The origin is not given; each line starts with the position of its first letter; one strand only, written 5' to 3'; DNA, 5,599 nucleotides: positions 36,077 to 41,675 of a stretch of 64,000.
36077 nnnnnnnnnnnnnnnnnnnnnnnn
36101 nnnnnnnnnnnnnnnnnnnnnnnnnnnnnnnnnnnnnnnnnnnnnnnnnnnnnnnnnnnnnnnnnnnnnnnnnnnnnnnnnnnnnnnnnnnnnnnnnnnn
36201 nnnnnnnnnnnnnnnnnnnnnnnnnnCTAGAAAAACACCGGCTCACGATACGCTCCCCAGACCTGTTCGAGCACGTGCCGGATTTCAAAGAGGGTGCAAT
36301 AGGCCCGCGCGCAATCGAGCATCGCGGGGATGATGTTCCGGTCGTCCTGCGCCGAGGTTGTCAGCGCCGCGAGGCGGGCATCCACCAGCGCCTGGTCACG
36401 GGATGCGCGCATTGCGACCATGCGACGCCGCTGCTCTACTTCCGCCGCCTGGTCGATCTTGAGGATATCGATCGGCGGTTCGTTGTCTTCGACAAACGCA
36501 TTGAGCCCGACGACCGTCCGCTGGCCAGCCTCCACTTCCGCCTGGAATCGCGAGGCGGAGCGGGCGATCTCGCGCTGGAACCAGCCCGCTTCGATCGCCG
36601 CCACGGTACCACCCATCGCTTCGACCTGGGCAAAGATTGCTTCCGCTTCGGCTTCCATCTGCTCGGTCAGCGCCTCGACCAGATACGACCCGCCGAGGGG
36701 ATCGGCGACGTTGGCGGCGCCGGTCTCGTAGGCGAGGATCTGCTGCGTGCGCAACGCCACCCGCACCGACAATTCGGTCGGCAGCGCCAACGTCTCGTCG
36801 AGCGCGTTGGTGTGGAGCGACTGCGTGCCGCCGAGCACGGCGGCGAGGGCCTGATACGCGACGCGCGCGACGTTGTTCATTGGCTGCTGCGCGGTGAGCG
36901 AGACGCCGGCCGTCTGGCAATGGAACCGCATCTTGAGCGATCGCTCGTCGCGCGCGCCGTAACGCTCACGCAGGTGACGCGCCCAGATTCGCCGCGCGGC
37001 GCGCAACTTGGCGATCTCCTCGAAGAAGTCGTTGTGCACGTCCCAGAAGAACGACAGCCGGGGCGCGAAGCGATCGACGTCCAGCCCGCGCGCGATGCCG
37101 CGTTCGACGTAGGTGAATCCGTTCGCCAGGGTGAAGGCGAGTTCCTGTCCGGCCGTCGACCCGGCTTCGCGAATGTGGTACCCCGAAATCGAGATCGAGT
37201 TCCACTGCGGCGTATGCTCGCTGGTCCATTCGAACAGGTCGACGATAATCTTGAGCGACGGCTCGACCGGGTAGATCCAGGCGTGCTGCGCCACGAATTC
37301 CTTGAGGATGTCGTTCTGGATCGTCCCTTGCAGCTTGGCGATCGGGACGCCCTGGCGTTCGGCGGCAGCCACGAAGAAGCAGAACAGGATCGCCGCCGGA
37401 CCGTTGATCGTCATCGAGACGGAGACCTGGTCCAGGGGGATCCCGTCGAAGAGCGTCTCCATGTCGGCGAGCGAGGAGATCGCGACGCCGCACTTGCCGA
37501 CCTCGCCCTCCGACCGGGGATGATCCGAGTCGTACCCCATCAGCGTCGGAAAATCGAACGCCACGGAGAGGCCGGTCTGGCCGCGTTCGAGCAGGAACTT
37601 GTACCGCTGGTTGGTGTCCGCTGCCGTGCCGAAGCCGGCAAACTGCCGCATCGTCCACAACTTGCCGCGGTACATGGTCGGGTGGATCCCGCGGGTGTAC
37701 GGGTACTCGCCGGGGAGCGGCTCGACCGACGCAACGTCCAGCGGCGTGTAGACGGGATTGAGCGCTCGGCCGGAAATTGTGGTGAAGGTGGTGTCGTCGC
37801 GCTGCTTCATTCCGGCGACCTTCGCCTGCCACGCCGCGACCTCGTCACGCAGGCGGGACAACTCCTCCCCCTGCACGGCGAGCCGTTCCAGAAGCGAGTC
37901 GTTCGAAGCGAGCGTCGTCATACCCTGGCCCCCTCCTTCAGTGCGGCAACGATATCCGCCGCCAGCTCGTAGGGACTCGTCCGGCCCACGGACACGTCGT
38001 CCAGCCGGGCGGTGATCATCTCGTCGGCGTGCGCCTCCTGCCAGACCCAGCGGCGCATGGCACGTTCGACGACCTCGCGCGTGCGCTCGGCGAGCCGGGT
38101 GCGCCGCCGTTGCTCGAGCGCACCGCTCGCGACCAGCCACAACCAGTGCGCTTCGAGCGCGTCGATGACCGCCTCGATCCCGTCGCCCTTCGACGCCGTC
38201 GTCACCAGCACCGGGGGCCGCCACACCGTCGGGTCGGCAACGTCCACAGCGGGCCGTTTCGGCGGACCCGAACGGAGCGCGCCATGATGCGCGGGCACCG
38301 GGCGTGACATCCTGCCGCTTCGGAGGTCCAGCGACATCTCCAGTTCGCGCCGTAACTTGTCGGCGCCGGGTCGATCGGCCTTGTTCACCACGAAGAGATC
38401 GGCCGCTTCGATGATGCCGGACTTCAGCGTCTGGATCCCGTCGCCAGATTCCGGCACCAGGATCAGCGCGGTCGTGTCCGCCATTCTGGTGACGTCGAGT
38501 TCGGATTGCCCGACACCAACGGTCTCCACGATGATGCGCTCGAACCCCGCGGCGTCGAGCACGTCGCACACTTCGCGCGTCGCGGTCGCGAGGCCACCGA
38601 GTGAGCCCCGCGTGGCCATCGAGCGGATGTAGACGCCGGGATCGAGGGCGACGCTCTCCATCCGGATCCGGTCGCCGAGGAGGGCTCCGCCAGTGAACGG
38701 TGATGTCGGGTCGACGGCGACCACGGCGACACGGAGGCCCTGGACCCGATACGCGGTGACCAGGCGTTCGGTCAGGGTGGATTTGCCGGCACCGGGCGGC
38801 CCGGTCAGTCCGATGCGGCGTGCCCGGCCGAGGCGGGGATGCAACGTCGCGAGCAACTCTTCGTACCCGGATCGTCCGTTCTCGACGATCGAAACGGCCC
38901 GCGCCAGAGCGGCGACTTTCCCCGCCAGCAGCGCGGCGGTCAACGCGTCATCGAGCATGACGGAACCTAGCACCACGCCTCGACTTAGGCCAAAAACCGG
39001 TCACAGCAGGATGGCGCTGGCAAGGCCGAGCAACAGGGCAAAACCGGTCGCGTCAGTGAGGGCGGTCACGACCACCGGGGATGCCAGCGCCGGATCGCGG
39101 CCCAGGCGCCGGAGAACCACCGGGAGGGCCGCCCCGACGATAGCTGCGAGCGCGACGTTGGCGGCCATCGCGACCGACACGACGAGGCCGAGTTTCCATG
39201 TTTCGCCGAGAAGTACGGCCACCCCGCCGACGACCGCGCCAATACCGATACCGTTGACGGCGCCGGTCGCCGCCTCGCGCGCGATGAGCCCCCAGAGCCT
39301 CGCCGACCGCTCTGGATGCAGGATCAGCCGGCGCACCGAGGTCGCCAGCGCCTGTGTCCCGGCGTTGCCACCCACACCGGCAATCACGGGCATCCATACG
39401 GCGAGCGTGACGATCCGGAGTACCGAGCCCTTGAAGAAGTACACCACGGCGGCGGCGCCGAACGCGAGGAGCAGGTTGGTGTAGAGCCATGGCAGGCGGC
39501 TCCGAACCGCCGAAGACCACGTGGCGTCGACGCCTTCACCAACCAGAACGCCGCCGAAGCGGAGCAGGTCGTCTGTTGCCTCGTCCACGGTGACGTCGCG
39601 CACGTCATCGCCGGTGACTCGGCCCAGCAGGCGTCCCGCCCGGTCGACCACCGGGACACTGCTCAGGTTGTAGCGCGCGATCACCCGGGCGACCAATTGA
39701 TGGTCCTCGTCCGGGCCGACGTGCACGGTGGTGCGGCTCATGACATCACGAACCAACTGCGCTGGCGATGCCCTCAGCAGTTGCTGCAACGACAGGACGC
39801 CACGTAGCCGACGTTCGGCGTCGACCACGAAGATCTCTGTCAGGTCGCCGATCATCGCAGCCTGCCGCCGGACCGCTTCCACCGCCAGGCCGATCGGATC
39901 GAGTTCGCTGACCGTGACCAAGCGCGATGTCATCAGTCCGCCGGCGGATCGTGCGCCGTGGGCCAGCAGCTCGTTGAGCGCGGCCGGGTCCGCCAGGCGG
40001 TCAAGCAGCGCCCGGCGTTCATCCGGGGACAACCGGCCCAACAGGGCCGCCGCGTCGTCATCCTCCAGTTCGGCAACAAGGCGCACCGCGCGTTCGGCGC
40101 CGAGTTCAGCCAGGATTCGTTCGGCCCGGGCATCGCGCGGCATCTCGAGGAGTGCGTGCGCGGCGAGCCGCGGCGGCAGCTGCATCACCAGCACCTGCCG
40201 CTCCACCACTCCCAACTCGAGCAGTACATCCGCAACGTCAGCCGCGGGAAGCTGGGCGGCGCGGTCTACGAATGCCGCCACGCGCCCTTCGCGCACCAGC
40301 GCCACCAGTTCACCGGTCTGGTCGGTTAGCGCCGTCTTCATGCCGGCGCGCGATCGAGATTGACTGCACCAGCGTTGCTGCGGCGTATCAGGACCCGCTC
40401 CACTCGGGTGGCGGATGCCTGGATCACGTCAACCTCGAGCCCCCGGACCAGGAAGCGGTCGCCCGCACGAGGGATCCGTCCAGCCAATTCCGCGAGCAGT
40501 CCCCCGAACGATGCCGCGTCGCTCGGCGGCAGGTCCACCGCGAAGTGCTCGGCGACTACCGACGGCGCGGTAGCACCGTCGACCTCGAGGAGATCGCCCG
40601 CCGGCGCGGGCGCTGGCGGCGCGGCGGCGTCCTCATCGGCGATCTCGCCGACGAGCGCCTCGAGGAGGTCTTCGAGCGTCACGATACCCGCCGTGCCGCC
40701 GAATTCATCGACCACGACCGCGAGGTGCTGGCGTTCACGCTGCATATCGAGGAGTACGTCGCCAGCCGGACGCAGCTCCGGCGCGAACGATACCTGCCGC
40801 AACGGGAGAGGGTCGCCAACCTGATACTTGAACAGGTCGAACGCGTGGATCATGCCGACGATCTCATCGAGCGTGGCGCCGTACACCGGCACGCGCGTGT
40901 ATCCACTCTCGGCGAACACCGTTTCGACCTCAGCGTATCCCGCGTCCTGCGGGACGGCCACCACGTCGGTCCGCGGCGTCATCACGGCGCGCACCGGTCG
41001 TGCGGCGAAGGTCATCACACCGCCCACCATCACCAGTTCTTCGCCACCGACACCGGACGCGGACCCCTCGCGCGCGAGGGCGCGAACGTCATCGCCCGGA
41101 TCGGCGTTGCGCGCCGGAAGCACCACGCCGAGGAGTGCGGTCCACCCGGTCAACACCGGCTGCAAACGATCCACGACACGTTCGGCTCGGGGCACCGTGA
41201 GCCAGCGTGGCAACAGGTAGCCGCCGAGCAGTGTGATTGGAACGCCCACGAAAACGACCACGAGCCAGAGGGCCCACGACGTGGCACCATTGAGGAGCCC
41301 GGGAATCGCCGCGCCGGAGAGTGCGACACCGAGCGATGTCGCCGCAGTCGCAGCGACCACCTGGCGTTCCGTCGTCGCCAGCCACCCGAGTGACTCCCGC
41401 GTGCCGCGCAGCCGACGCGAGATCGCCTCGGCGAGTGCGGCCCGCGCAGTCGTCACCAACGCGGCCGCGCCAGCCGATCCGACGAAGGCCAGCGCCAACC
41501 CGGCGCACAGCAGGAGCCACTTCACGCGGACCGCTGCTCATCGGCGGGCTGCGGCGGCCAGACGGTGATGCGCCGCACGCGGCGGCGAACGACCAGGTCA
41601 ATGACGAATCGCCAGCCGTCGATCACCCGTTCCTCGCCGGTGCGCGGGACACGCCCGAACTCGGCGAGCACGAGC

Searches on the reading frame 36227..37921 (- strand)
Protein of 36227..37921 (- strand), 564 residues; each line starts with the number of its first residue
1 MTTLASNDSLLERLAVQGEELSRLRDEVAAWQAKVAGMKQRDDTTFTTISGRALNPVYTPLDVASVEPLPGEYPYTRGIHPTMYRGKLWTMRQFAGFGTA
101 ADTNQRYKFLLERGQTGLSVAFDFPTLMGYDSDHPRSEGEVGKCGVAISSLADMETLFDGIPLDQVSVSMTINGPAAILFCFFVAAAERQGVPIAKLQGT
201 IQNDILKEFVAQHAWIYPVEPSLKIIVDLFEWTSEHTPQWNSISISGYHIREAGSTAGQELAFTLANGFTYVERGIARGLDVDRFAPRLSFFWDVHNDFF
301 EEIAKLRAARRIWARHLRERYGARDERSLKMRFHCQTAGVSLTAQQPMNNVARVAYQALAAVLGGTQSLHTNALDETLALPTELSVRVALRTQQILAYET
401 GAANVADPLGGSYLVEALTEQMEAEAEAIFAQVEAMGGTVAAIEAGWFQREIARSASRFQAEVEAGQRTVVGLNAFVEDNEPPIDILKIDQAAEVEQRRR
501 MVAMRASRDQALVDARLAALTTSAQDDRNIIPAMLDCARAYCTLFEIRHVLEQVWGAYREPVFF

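Call 5: search_protein_families(library=pfam, proteins=[window:36227-37921:-], max_evalue=0.01)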
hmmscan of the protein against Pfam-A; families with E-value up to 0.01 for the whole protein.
window:36227-37921:- (564 aa): 1 family
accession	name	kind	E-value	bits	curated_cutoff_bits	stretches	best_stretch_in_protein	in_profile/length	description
PF01642.28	MM_CoA_mutase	-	2.2e-224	746.2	22.1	1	48-556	2-512/512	Methylmalonyl-CoA mutase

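Call 6: search_protein_families(library=ncbifam, proteins=[window:36227-37921:-], max_evalue=0.01)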
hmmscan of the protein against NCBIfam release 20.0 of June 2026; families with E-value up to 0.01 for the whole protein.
window:36227-37921:- (564 aa): 4 families
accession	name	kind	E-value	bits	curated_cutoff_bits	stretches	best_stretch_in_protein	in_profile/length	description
TIGR00641.1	acid_CoA_mut_N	subfamily_domain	8.9e-228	756.8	303.8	1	46-561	1-525/528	methylmalonyl-CoA mutase N-terminal domain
NF006944.0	PRK09426.1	equivalog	2.1e-202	673.9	876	1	31-560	20-553/721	methylmalonyl-CoA mutase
NF045497.1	IsobCoAmut_IcmF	equivalog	1.5e-108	364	1500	1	65-560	551-1074/1076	fused isobutyryl-CoA mutase/GTPase IcmF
TIGR00642.1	mmCoA_mut_beta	equivalog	4.1e-54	183.8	617.25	1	43-476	41-450/620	methylmalonyl-CoA mutase small subunit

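Call 57: find_related_loci(query=window:36227-37921:-, collection=metagenome_contigs, flank=5000)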
Query window:36227-37921:- (564 aa) in metagenome_contigs; peptide patterns used: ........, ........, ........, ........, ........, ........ (x = any residue, [..] = any of these).
600 stretches matched a pattern (row limit reached: there are more); 485 encode a relative of the query (tblastn E <= 1e-3); the best 80 are kept; 80 distinct loci.
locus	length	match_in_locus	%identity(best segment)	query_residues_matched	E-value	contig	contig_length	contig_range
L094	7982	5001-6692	89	1-564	0e+0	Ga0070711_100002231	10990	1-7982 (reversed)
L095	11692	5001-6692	85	1-564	0e+0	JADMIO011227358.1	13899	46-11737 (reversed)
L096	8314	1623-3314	85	1-564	0e+0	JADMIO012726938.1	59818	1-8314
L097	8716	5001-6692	84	1-564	0e+0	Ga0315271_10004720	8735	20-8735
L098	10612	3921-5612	81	1-564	0e+0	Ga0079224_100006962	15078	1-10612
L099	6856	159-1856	78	1-564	0e+0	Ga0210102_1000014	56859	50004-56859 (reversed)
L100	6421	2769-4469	77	2-564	0e+0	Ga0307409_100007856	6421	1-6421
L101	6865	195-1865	77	12-564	0e+0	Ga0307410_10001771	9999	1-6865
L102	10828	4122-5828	76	2-564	0e+0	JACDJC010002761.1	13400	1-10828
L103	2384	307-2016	77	1-564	0e+0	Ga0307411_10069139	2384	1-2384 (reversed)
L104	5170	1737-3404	78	13-564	0e+0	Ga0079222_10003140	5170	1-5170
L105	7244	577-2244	78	13-564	0e+0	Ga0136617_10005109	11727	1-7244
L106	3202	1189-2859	79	12-564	0e+0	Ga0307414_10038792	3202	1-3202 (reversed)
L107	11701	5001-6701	77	4-564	0e+0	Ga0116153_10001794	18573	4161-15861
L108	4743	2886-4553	77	13-564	0e+0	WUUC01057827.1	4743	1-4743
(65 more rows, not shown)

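Call 71: search_solved_structures(query=window:36227-37921:-, max_evalue=1e-50, show_alignments=0)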
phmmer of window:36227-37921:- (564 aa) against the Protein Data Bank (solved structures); distinct sequences matched with E-value up to 1e-50: 9.
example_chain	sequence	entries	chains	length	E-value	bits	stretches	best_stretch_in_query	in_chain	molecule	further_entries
4r3u_A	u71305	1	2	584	7.2e-168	562.7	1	22-563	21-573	2-hydroxyisobutyryl-CoA mutase large subunit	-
8gju_J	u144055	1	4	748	8.8e-159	532.7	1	23-559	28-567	Methylmalonyl-CoA mutase, mitochondrial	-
2xij_A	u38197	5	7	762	9.3e-159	532.7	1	23-559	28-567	METHYLMALONYL-COA MUTASE, MITOCHONDRIAL | Methylmalonyl-CoA mutase, mitochondrial precursor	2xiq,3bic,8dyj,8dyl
6oxc_A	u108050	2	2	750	6.1e-150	503.6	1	43-560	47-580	Methylmalonyl-CoA mutase large subunit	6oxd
5req_A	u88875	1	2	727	5.6e-149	500.4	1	57-559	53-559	PROTEIN (METHYLMALONYL-COA MUTASE ALPHA-SUBUNIT)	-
1req_A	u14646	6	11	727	1.5e-148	499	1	57-559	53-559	METHYLMALONYL-COA MUTASE | PROTEIN (METHYLMALONYL-COA MUTASE)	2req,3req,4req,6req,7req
1e1c_A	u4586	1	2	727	3.8e-147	494.3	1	57-559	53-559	METHYLMALONYL-COA MUTASE ALPHA CHAIN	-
8ssl_A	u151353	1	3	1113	1.1e-93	318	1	194-560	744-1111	Fused isobutyryl-CoA mutase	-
4xc6_A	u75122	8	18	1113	1.1e-93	318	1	194-560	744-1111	Isobutyryl-CoA mutase fused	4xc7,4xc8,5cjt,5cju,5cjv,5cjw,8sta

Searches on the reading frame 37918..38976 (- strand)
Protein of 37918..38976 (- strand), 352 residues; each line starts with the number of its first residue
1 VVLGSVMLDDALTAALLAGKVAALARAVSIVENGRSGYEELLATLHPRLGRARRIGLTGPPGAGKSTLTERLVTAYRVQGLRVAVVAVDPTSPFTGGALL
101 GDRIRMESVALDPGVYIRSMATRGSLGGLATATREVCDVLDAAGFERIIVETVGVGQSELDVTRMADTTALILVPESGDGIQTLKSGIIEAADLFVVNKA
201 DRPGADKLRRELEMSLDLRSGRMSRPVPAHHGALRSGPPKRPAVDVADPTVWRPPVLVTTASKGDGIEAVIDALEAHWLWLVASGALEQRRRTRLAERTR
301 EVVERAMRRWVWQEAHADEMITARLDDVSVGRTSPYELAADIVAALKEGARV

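Call 5: search_protein_families(library=pfam, proteins=[window:37918-38976:-], max_evalue=0.01)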
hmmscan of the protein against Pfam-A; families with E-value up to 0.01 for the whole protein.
window:37918-38976:- (352 aa): 14 families
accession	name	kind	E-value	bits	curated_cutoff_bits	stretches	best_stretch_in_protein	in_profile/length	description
PF03308.22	MeaB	-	1.1e-91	307.1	23.1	1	24-313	1-270/273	Methylmalonyl Co-A mutase-associated GTPase MeaB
PF02492.25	cobW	-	4.1e-08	33.5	20.7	1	55-213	3-166/180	CobW/HypB/UreG, nucleotide-binding domain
PF01656.29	CbiA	-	6.9e-05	23.3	25.4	1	62-161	9-54/125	CobQ/CobB/MinD/ParA nucleotide binding domain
PF13191.12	AAA_16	-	0.0001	23.3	32.6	1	39-91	10-63/167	AAA ATPase domain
PF13401.12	AAA_22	-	0.00026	21.8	27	1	55-100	8-51/130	AAA domain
PF00009.33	GTP_EFTU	-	0.00027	21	26.5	0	52-75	3-26/188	Elongation factor Tu GTP binding domain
PF03029.23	ATP_bind_1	-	0.0004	20.7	27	1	58-92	2-36/240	Conserved hypothetical ATP binding protein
PF13604.12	AAA_30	-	0.00048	20.4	27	1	55-88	21-54/191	AAA domain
PF03266.21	NTPase_1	-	0.00054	20.3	23.9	1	54-84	1-31/168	NTPase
PF13238.12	AAA_18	-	0.0013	19.6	29.4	1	55-75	1-21/128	AAA domain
PF01926.29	MMR_HSR1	-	0.0016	19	21.9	0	54-78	1-24/113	50S ribosome-binding GTPase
PF20720.3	nSTAND3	-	0.0016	18.6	27.2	1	55-86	20-51/155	Novel STAND NTPase 3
PF00005.33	ABC_tran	-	0.0026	18.8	25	1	49-78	8-37/137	ABC transporter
PF13521.12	AAA_28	-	0.0027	18.4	27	0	54-76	1-23/164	AAA domain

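Call 6: search_protein_families(library=ncbifam, proteins=[window:37918-38976:-], max_evalue=0.01)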
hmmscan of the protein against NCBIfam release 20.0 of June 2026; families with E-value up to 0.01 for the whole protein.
window:37918-38976:- (352 aa): 13 families
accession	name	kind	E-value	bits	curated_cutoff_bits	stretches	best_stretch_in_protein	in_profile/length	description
TIGR00750.1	lao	equivalog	2.5e-99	332.2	240.75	1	19-340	1-296/300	methylmalonyl Co-A mutase-associated GTPase MeaB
NF006958.0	PRK09435.1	equivalog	4.3e-77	259.4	329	1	10-348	11-330/333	methylmalonyl Co-A mutase-associated GTPase MeaB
NF045497.1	IsobCoAmut_IcmF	equivalog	4.8e-42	143.8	1500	1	14-214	147-353/1076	fused isobutyryl-CoA mutase/GTPase IcmF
NF006746.0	PRK09270.1-5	subfamily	1.4e-07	30.7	250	1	48-89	15-58/210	nucleoside/nucleotide kinase family protein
NF006743.0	PRK09270.1-2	equivalog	3.5e-05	22.9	227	1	51-88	27-62/217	nucleoside/nucleotide kinase family protein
NF006744.0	PRK09270.1-3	equivalog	0.00036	20.1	281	1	41-81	13-52/213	nucleoside/nucleotide kinase family protein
NF010340.0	PRK13768.1-2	equivalog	0.00068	19.5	293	1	55-91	6-42/265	GTPase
TIGR00231.1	small_GTP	domain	0.0014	18.4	42.5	0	53-78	4-29/164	GTP-binding protein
TIGR02868.1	CydC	equivalog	0.0025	16.5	329.05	0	27-91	336-400/530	thiol reductant ABC exporter subunit CydC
TIGR00101.1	ureG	equivalog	0.003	17.4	204.2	0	54-89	3-37/199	urease accessory protein UreG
NF010248.0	PRK13695.1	equivalog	0.0035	17.1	156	1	53-83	4-34/180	NTPase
TIGR02857.1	CydD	equivalog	0.0041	16.1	435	1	27-149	326-441/529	thiol reductant ABC exporter subunit CydD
TIGR00073.1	hypB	equivalog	0.0068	15.9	121.2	0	57-201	35-167/217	hydrogenase nickel incorporation protein HypB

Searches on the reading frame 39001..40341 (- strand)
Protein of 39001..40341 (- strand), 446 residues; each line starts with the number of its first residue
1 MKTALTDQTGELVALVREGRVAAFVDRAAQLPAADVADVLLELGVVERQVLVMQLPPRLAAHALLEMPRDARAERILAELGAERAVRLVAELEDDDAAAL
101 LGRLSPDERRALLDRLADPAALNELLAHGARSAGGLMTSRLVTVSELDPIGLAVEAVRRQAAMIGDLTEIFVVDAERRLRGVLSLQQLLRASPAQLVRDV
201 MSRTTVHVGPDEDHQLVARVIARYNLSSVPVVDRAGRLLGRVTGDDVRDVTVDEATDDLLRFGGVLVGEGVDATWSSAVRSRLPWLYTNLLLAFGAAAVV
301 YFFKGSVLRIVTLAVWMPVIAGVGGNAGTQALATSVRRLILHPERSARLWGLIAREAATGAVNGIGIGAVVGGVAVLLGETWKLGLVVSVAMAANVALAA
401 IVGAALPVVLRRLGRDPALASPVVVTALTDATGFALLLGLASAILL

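Call 5: search_protein_families(library=pfam, proteins=[window:39001-40341:-], max_evalue=0.01)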
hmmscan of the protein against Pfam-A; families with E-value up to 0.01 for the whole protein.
window:39001-40341:- (446 aa): 3 families
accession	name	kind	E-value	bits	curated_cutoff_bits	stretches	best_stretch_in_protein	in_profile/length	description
PF01769.21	MgtE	-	4.1e-28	98.6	27.6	1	317-440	1-125/125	Divalent cation transporter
PF00571.33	CBS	-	8.1e-15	55.3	24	2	197-250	1-54/57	CBS domain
PF03448.22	MgtE_N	-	2.5e-13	50.8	25.9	1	32-120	2-91/102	MgtE intracellular N domain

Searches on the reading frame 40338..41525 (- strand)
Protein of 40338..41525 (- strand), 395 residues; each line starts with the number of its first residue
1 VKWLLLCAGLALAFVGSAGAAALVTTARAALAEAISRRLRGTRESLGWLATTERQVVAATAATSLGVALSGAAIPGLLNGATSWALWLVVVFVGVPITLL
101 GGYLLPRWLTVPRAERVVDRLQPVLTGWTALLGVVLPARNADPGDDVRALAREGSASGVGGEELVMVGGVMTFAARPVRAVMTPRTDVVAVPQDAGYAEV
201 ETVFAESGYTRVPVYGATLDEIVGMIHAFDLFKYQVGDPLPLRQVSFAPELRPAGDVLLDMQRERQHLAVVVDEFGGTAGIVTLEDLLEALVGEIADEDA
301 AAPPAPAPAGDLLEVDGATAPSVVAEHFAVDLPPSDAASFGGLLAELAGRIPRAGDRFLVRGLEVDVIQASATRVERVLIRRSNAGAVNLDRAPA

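Call 5: search_protein_families(library=pfam, proteins=[window:40338-41525:-], max_evalue=0.01)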
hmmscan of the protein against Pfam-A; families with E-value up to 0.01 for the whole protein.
window:40338-41525:- (395 aa): 3 families
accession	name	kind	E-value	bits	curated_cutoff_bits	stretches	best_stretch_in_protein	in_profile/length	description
PF00571.33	CBS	-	6.7e-15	55.6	24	2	178-235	1-55/57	CBS domain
PF03471.22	CorC_HlyC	-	2.9e-12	46.9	27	1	314-382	9-79/81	Transporter associated domain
PF01595.25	CNNM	-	0.00069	19.8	28.4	1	6-133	3-132/181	Cyclin M transmembrane N-terminal domain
